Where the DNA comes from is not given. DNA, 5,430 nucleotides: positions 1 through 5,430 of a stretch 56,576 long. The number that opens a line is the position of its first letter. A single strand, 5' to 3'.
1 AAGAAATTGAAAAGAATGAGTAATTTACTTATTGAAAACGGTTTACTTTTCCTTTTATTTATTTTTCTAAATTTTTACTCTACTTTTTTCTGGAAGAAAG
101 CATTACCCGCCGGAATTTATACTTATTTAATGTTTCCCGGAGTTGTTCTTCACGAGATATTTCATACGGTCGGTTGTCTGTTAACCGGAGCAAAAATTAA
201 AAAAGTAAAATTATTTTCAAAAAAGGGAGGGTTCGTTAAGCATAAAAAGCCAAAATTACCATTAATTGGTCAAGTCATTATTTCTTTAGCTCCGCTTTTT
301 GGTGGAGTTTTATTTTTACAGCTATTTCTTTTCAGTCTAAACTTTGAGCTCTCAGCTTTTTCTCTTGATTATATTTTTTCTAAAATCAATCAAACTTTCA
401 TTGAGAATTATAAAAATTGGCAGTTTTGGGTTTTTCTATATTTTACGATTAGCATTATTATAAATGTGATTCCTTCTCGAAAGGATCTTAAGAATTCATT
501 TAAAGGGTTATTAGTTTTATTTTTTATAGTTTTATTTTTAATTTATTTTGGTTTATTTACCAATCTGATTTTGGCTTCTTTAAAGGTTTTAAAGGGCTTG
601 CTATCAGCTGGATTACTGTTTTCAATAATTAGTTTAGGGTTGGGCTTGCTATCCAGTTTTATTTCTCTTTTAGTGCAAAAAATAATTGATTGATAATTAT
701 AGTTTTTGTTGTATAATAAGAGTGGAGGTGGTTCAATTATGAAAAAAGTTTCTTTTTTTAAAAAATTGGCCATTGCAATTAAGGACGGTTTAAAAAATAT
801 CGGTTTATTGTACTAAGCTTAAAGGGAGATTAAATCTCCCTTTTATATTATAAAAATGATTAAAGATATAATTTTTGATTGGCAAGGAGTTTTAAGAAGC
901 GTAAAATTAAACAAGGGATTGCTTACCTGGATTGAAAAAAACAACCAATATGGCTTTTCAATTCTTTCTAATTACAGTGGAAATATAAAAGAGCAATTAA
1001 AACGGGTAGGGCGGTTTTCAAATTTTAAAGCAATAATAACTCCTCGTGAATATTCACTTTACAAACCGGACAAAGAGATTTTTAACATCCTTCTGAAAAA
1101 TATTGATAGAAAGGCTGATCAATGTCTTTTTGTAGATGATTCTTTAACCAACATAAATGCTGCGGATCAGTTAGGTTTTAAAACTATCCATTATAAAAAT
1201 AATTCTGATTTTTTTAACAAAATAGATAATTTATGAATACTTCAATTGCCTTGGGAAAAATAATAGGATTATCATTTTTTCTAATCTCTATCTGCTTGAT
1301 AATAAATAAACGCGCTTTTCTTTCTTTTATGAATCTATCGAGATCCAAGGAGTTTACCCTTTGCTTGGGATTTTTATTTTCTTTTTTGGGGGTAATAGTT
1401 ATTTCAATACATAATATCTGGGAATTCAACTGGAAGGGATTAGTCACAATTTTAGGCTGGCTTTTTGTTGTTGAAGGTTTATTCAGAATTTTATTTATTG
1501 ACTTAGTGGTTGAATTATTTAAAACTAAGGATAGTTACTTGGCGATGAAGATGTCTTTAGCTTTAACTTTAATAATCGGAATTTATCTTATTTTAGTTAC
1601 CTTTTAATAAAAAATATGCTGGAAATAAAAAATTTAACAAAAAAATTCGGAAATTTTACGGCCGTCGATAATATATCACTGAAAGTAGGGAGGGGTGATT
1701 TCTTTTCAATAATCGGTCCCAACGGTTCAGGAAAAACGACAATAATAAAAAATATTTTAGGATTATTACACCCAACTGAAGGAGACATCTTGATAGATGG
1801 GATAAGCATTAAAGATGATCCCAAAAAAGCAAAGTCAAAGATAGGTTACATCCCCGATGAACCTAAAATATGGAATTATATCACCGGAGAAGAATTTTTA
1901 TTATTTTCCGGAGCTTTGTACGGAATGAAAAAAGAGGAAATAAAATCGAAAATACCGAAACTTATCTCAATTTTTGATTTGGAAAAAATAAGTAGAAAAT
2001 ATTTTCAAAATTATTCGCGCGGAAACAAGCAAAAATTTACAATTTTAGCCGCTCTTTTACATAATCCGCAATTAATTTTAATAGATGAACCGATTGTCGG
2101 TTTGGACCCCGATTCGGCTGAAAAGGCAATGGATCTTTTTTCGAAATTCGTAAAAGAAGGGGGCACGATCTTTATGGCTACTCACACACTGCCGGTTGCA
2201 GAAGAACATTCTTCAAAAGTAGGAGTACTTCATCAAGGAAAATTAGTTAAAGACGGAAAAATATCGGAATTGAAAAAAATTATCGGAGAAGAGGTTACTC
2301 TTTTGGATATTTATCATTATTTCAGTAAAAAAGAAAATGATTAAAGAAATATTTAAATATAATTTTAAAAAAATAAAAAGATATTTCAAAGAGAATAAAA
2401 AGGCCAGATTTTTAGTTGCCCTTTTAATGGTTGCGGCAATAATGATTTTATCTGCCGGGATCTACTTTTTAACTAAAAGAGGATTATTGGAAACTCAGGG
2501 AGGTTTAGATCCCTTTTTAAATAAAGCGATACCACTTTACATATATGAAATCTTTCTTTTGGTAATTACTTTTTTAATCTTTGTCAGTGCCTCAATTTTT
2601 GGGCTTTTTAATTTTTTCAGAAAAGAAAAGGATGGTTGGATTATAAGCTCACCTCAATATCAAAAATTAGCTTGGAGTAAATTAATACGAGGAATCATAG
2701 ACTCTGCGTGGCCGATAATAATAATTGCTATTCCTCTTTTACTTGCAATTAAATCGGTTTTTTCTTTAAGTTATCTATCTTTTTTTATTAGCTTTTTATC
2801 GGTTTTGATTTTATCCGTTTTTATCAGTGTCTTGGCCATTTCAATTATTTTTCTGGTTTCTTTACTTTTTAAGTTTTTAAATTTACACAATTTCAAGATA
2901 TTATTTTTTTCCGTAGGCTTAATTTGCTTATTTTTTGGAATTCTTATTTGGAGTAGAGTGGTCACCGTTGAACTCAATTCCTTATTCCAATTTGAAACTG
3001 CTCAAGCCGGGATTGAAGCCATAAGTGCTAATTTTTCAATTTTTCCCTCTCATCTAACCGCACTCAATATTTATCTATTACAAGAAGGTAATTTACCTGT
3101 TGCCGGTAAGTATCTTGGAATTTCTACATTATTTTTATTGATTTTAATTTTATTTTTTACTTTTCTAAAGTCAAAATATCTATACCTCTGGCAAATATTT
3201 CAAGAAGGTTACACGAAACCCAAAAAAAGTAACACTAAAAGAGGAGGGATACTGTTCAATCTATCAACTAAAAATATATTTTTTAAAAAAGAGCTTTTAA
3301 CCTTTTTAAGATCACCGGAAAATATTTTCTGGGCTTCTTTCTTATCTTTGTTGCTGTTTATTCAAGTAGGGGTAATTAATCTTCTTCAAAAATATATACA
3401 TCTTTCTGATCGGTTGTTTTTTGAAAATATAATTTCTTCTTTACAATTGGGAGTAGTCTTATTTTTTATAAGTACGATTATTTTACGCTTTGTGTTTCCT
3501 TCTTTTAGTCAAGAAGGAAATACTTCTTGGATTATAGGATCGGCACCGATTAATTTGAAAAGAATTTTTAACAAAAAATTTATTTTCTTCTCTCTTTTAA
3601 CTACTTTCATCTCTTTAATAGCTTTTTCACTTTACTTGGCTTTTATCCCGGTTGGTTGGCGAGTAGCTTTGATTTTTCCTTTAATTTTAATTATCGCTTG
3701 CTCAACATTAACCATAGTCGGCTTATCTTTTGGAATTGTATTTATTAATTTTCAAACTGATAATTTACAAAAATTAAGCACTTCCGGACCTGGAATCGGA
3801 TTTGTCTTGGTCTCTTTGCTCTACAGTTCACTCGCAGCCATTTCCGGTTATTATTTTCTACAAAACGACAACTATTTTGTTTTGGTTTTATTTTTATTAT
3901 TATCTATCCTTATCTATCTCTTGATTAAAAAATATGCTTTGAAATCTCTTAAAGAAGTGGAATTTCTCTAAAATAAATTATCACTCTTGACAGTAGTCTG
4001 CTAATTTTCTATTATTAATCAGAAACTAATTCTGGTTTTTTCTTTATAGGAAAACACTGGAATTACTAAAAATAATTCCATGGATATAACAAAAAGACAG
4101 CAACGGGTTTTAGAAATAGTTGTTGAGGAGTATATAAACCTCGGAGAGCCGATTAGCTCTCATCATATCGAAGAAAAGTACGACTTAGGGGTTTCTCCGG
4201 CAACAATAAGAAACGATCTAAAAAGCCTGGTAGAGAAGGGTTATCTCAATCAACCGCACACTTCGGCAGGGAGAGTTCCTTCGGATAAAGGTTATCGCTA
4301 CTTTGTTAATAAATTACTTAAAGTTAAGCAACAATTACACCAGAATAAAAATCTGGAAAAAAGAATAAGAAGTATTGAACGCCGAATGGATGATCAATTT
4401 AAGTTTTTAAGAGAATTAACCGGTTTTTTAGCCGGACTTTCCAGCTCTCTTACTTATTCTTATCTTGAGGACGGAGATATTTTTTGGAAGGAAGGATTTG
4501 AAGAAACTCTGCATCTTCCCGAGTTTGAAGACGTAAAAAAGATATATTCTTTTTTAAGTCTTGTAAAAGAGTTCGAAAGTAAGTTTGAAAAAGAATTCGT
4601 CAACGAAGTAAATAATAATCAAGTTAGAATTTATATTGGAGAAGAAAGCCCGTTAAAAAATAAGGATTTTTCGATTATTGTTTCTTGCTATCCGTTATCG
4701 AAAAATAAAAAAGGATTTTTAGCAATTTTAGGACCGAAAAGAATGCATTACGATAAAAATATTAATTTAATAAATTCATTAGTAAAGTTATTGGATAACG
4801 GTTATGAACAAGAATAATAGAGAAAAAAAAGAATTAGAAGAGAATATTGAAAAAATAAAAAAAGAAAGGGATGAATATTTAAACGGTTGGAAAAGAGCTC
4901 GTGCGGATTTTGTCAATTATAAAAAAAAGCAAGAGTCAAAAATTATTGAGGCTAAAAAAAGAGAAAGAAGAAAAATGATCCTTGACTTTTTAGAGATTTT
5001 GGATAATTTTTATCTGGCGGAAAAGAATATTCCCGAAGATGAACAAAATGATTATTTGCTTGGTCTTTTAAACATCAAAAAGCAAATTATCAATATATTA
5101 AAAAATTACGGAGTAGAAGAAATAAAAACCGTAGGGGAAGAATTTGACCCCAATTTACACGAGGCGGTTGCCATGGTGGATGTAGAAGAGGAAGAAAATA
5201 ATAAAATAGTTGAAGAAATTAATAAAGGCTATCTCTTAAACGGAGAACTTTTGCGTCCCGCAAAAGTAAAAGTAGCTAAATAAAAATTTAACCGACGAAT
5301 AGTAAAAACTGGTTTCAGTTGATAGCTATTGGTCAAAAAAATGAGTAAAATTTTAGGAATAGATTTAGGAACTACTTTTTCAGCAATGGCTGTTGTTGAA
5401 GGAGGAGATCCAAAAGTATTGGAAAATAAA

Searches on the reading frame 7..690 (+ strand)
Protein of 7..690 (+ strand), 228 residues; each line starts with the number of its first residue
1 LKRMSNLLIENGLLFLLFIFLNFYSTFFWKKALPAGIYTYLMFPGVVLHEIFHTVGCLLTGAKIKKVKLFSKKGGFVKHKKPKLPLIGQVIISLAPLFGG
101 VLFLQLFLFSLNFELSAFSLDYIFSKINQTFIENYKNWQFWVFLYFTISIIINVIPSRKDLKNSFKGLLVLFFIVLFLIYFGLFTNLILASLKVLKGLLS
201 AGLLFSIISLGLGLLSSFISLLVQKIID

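Call 23: search_protein_families(library=pfam, proteins=[window:7-690:+], max_evalue=0.00001)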
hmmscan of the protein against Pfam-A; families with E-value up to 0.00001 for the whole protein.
window:7-690:+ (228 aa): 1 family
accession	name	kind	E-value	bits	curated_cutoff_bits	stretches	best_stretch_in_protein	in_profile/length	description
PF13398.12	Peptidase_M50B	-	2.7e-08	34.2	26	1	37-180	16-154/201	Peptidase M50B-like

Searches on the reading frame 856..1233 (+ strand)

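Call 23: search_protein_families(library=pfam, proteins=[window:856-1233:+], max_evalue=0.00001)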
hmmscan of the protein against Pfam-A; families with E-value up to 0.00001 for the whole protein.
window:856-1233:+ (126 aa): 2 families
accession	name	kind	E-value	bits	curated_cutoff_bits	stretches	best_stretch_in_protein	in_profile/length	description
PF13419.12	HAD_2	-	6.5e-11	43.1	23.8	1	17-111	79-176/178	Haloacid dehalogenase-like hydrolase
PF00702.32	Hydrolase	-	3.5e-07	31.3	26.4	1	33-107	116-191/191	haloacid dehalogenase-like hydrolase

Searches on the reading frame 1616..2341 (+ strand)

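Call 23: search_protein_families(library=pfam, proteins=[window:1616-2341:+], max_evalue=0.00001)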
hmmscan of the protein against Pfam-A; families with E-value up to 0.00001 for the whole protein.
window:1616-2341:+ (242 aa): 3 families
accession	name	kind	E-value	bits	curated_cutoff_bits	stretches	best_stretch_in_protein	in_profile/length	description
PF00005.33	ABC_tran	-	3.7e-28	99.3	25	1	18-160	2-136/137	ABC transporter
PF13304.12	AAA_21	-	1.7e-14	55.1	27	1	130-190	235-298/304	AAA domain, putative AbiEii toxin, Type IV TA system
PF13175.12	AAA_15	-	7.1e-06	26.3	32.1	0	13-133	10-125/374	AAA ATPase domain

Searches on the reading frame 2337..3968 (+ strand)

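Call 23: search_protein_families(library=pfam, proteins=[window:2337-3968:+], max_evalue=0.00001)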
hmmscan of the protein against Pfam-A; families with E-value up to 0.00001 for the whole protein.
window:2337-3968:+ (544 aa): 1 family
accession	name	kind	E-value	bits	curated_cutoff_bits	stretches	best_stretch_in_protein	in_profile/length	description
PF16949.11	ABC_tran_2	-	6.7e-32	111.5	25.7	1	55-543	36-542/542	Putative ATP-binding cassette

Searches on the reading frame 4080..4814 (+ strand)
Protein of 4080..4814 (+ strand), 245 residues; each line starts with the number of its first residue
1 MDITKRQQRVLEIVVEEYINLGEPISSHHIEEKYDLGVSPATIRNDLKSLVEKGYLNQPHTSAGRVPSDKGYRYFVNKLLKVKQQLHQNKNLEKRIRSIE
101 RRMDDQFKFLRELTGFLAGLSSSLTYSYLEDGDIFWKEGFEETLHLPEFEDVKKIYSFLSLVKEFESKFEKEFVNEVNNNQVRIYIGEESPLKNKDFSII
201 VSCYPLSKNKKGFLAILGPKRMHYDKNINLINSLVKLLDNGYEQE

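Call 23: search_protein_families(library=pfam, proteins=[window:4080-4814:+], max_evalue=0.00001)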
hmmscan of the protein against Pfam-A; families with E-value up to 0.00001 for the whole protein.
window:4080-4814:+ (245 aa): 2 families
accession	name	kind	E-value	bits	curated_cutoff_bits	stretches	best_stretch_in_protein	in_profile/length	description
PF01628.27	HrcA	-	8.6e-18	65.5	22.2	1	88-228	83-215/215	HrcA protein C terminal domain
PF01726.22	LexA_DNA_bind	-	7.2e-06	26.1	23.7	0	2-58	3-58/65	LexA DNA binding domain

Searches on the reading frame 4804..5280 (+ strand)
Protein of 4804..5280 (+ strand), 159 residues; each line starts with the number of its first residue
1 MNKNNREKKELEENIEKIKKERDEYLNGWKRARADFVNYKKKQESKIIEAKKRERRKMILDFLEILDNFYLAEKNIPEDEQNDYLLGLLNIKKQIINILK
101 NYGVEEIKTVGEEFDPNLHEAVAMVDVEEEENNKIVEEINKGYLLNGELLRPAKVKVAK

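Call 23: search_protein_families(library=pfam, proteins=[window:4804-5280:+], max_evalue=0.00001)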
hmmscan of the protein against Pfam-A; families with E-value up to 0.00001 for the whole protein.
window:4804-5280:+ (159 aa): 1 family
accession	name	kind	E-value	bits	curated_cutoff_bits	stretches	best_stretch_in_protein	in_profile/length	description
PF01025.24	GrpE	-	1.2e-41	142.6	25.8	1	2-159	7-165/165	GrpE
